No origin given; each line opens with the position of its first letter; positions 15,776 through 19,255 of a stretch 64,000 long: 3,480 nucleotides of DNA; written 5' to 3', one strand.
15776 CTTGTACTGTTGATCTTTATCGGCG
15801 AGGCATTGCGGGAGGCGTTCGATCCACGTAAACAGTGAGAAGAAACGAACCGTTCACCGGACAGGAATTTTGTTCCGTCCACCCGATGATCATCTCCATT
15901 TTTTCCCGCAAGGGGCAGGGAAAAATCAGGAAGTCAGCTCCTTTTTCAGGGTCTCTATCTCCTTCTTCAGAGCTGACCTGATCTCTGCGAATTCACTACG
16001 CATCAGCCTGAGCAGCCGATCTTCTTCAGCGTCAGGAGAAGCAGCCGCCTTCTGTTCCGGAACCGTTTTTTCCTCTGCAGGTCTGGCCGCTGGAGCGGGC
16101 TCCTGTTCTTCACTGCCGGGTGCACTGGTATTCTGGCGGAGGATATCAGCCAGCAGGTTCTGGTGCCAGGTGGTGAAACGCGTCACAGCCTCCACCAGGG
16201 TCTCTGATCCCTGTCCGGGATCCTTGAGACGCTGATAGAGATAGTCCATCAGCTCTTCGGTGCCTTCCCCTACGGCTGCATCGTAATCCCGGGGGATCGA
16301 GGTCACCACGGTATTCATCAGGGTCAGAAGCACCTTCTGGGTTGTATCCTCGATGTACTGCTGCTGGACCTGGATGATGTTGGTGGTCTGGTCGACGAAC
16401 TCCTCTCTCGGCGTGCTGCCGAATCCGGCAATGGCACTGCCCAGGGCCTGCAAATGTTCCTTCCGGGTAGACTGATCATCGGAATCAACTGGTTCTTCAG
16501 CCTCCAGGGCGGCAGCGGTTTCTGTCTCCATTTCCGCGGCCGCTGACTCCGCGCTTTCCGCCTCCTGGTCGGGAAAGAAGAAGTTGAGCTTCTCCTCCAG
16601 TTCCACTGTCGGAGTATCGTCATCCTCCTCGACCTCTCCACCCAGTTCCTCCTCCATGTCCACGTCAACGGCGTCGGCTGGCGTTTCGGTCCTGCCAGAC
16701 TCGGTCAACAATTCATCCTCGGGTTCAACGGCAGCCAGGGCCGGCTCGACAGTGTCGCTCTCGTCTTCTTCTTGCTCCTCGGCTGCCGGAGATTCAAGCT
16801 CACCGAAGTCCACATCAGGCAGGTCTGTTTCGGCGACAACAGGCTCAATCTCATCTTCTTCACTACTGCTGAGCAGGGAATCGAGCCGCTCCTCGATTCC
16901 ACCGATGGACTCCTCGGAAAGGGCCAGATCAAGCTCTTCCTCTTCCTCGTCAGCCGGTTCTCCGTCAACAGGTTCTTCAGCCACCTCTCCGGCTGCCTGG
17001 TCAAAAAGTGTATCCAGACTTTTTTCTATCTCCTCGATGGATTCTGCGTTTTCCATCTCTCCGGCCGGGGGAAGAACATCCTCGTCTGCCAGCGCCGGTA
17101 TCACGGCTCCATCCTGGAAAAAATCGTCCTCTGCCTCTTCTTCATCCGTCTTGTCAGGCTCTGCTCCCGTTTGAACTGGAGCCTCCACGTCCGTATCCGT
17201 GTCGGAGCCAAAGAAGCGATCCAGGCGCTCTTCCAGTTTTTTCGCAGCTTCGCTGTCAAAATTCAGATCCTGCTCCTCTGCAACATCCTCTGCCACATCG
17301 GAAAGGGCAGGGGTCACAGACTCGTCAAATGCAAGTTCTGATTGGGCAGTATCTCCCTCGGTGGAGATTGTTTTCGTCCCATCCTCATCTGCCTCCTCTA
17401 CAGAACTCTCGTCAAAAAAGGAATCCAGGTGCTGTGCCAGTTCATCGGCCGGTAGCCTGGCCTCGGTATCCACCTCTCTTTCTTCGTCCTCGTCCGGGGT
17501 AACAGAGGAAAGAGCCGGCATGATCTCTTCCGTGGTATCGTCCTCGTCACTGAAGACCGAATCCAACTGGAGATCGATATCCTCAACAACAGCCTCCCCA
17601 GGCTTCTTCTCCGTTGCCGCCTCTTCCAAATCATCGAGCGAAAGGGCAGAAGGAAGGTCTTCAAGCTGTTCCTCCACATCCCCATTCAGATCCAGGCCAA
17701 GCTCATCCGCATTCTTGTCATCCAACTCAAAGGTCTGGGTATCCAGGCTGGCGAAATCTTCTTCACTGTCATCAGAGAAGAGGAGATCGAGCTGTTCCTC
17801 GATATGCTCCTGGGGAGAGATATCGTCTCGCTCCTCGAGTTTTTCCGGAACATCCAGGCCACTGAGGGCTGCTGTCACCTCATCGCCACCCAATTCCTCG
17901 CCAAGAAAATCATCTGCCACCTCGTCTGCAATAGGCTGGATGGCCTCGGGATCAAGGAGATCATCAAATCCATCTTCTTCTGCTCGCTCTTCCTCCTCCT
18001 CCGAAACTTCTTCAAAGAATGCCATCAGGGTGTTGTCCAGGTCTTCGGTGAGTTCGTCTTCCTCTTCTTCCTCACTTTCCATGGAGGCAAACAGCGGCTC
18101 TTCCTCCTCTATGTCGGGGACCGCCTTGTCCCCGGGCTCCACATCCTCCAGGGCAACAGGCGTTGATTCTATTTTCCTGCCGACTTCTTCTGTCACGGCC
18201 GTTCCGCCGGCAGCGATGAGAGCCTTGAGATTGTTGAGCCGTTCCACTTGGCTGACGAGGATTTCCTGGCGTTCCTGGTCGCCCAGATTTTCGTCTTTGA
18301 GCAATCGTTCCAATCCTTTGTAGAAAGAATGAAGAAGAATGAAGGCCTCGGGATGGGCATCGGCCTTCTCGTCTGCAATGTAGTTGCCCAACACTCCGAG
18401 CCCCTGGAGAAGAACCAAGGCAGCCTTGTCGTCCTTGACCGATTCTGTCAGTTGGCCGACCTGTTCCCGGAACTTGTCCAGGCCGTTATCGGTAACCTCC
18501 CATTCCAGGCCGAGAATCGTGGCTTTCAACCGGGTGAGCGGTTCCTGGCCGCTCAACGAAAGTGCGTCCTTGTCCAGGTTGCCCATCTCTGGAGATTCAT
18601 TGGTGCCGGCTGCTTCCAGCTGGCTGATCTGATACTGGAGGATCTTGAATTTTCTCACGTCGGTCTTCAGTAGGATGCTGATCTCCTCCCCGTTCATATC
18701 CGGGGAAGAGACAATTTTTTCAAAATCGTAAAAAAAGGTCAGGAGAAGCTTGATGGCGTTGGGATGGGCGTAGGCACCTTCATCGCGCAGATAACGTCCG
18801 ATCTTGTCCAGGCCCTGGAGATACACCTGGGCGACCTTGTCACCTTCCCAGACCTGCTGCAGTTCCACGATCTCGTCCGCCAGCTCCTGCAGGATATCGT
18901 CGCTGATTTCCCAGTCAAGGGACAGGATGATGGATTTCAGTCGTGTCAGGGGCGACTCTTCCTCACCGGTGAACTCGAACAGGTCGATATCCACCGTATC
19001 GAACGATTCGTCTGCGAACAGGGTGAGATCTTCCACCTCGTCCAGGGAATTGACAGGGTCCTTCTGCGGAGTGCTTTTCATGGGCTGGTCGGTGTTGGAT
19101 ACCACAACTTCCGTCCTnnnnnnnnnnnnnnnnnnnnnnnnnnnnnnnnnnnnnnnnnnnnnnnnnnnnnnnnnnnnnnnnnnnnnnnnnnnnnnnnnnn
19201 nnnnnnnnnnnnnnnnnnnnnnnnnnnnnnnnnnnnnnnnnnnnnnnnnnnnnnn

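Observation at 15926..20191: mglB-mglA polarity GTPase module followed 12 nt downstream by a 1059-aa hyper-acidic protein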

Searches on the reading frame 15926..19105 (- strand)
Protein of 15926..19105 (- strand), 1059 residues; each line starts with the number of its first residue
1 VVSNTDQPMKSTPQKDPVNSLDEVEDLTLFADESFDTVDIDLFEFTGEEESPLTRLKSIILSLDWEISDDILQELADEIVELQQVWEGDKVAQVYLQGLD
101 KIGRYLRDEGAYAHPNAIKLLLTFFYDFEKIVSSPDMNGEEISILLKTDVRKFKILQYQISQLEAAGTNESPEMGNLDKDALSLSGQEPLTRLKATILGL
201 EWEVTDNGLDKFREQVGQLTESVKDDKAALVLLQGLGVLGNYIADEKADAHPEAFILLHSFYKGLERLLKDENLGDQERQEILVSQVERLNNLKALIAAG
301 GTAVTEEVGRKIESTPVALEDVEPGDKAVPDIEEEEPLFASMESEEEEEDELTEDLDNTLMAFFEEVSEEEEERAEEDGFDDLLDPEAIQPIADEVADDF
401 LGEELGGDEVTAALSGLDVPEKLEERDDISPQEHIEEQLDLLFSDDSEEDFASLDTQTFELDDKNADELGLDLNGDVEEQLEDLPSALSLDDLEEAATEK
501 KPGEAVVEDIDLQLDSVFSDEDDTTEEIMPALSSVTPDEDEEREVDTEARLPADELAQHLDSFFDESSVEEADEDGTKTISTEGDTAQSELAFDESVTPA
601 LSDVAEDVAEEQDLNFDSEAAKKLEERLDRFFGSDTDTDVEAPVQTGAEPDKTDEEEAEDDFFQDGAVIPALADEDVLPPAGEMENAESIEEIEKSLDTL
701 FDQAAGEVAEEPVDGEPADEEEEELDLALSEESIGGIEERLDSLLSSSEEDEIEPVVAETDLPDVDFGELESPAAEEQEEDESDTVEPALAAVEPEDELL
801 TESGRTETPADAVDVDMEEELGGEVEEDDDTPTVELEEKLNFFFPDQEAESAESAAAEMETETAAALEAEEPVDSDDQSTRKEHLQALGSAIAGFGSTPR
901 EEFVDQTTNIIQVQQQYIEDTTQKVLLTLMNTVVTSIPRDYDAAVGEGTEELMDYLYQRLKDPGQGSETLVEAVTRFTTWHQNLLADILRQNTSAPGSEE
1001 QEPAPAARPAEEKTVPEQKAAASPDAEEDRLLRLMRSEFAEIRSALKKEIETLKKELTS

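Call 3: search_protein_families(library=pfam, proteins=[window:15926-19105:-], max_evalue=0.01)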
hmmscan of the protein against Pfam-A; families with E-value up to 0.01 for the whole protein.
window:15926-19105:- (1059 aa): 0 families

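Call 5: search_protein_families(library=ncbifam, proteins=[window:15926-19105:-], max_evalue=0.01)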
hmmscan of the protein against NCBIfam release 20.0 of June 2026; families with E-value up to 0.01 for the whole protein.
window:15926-19105:- (1059 aa): 0 families

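Call 19: search_solved_structures(query=window:15926-19105:-, max_evalue=1)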
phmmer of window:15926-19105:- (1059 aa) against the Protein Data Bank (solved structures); distinct sequences matched with E-value up to 1: 0.

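Call 30: find_encoding_contigs(protein=window:15926-19105:-, flank=1000, max_places=2)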
Protein window:15926-19105:- (1059 aa): 2 contigs read that carry it; 1 place shown.
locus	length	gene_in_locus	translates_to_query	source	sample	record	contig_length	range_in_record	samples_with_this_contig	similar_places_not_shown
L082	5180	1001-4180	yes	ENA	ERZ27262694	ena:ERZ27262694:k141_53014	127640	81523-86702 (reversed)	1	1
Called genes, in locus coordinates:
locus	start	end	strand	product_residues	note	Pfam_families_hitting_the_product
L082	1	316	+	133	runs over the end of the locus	PF03259:Robl_LC7 (weak)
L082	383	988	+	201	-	PF00025:Arf (weak), PF00009:GTP_EFTU (weak), PF00071:Ras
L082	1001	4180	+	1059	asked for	-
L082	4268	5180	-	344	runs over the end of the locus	PF12911:OppC_N (weak), PF00528:BPD_transp_1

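Call 62: predict_structure(alignment_id=A2)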
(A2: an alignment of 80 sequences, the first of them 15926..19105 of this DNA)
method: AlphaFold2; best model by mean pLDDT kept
length: 1059 residues; sequences in the alignment: 80
mean_pLDDT: 60.6   pTM: 0.38
mean pLDDT of the five models: 60.6, 59.3, 59.2, 58.3, 57.4
residues with pLDDT >= 90: 313; 70-90: 111; 50-70: 107; < 50: 528
segments of 3 or more residues with pLDDT < 50: 1-4, 12-16, 170-184, 304-355, 367-384, 405-429, 445-509, 511-516, 518-552, 566-616, 634-689, 700-738, 746-816, 821-873, 996-1023
pLDDT, mean of each block of 10 residues (from residue 1): 48 50 64 78 81 94 92 97 96 97 96 92 96 94 95 93 78 38 60 95 94 97 97 98 95 96 97 96 97 93 46 34 33 28 32 48 53 40 51 64 46 37 40 75 50 30 35 38 32 35 39 45 33 32 34 57 49 30 32 36 36 48 76 45 30 27 31 33 37 58 36 36 35 42 48 38 37 34 35 35 35 45 34 42 38 35 39 67 95 90 94 94 96 90 79 97 89 97 91 58 37 33 60 85 92 87
secondary structure, 60 per line:
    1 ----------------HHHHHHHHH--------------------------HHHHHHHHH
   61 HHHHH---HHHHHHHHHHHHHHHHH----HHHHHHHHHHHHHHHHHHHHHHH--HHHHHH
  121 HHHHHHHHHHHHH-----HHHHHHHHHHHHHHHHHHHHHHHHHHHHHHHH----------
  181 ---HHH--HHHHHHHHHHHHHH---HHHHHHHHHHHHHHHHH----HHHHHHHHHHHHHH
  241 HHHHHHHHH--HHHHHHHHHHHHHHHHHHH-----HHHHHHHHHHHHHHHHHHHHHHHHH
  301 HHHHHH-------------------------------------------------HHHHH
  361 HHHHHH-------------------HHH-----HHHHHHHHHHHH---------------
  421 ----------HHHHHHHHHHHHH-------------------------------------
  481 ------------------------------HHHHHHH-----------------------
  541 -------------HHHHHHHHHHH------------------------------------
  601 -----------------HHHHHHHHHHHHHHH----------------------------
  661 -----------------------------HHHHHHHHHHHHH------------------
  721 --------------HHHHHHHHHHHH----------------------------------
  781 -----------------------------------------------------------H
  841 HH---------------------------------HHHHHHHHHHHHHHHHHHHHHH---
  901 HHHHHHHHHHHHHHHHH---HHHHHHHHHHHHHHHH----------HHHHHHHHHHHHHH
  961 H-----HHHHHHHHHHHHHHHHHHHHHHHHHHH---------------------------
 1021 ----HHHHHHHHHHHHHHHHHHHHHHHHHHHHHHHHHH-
elements in order (helices of 4 or more, strands of 3 or more residues): H17-25 H52-65 H69-85 H90-112 H115-133 H139-170 H189-202 H206-222 H227-249 H252-270 H276-306 H356-366 H394-405 H431-443 H511-517 H554-564 H618-632 H690-702 H735-746 H876-897 H901-917 H921-936 H947-961 H967-993 H1025-1058

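Call 68: fold_search(model_id=the predicted structure, library=pdb)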
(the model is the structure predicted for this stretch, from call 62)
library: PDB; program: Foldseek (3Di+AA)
matches with E <= 10: 356; with E <= 0.001: 0
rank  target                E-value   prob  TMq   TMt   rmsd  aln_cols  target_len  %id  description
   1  6fes_A                8.4e-02  0.97  0.08  0.23  19.3       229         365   10  Crystal structure of novel repeat protein BRIC2 fused to DARPin D12 (released 2018-09-05)
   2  9k8b                  1.1e-01  0.47  0.06  0.25  17.2       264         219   17  Cryo-EM structure of monomer of designed zinc-induced tetrahedron Cage-t32-Zn1-HEHE-34 (released 2025-10-29)
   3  3s90_B                1.3e-01  0.14  0.06  0.15  19.4       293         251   11  Human vinculin head domain Vh1 (residues 1-252) in complex with murine talin (VBS33; residues 1512-1546) (released 2011-06-22)
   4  8to0_z3               1.6e-01  0.21  0.06  0.19  29.2       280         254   12  48-nm repeating structure of doublets from mouse sperm flagella (released 2023-11-01)
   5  3s90_A                1.6e-01  0.12  0.05  0.14  19.7       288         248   11  Human vinculin head domain Vh1 (residues 1-252) in complex with murine talin (VBS33; residues 1512-1546) (released 2011-06-22)
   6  1zvz_A                1.6e-01  0.13  0.05  0.16  19.7       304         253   10  Vinculin Head (0-258) in Complex with the Talin Rod Residue 820-844 (released 2005-09-20)
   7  6fes_B                2.6e-01  0.91  0.09  0.24  18.4       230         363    9  Crystal structure of novel repeat protein BRIC2 fused to DARPin D12 (released 2018-09-05)
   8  9pee_A                2.9e-01  0.16  0.06  0.16  24.1       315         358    9  Cryo-EM structure of CCR6 bound by PF-07054894 and OXM2 (released 2025-10-01)
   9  1u6h_A                3.2e-01  0.12  0.05  0.17  20.4       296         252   10  Vinculin head (0-258) in complex with the talin vinculin binding site 2 (849-879) (released 2005-01-18)
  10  1rke_A                3.4e-01  0.16  0.06  0.20  20.5       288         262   11  Human vinculin head (1-258) in complex with human vinculin tail (879-1066) (released 2004-01-13)
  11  1syq_A                3.7e-01  0.08  0.05  0.15  20.2       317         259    9  Human vinculin head domain VH1, residues 1-258, in complex with human talin's vinculin binding site 1, residues 607-63 (released 2004-07-20)
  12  1rkc_A                4.1e-01  0.08  0.05  0.15  20.4       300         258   11  Human vinculin head (1-258) in complex with talin's vinculin binding site 3 (residues 1944-1969) (released 2004-01-13)
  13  9van_D                4.6e-01  0.14  0.06  0.15  22.5       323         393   10  Cryo-EM structure of human full length KICSTOR complex (state 2) (released 2025-11-12)
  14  6vfi_A                4.8e-01  0.15  0.06  0.20  21.0       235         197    9  De novo designed octahedral nanoparticle O43_dn18 (released 2020-08-12)
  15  1zw2_A                4.8e-01  0.08  0.05  0.15  19.5       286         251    9  Vinculin Head (0-258) in Complex with the Talin Rod residues 2345-2369 (released 2005-09-20)
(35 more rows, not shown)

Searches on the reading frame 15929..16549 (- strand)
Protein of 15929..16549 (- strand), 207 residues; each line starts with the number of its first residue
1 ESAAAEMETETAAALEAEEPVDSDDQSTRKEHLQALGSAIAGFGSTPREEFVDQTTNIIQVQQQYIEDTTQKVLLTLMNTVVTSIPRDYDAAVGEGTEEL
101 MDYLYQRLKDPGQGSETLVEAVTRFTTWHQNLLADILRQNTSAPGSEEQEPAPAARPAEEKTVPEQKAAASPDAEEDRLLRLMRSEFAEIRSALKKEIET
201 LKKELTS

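Call 21: find_homologous_proteins(query=window:15929-16549:-)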
Query seq(207 aa): 1533 candidates shared short words with the query, none scored E <= 0.001.
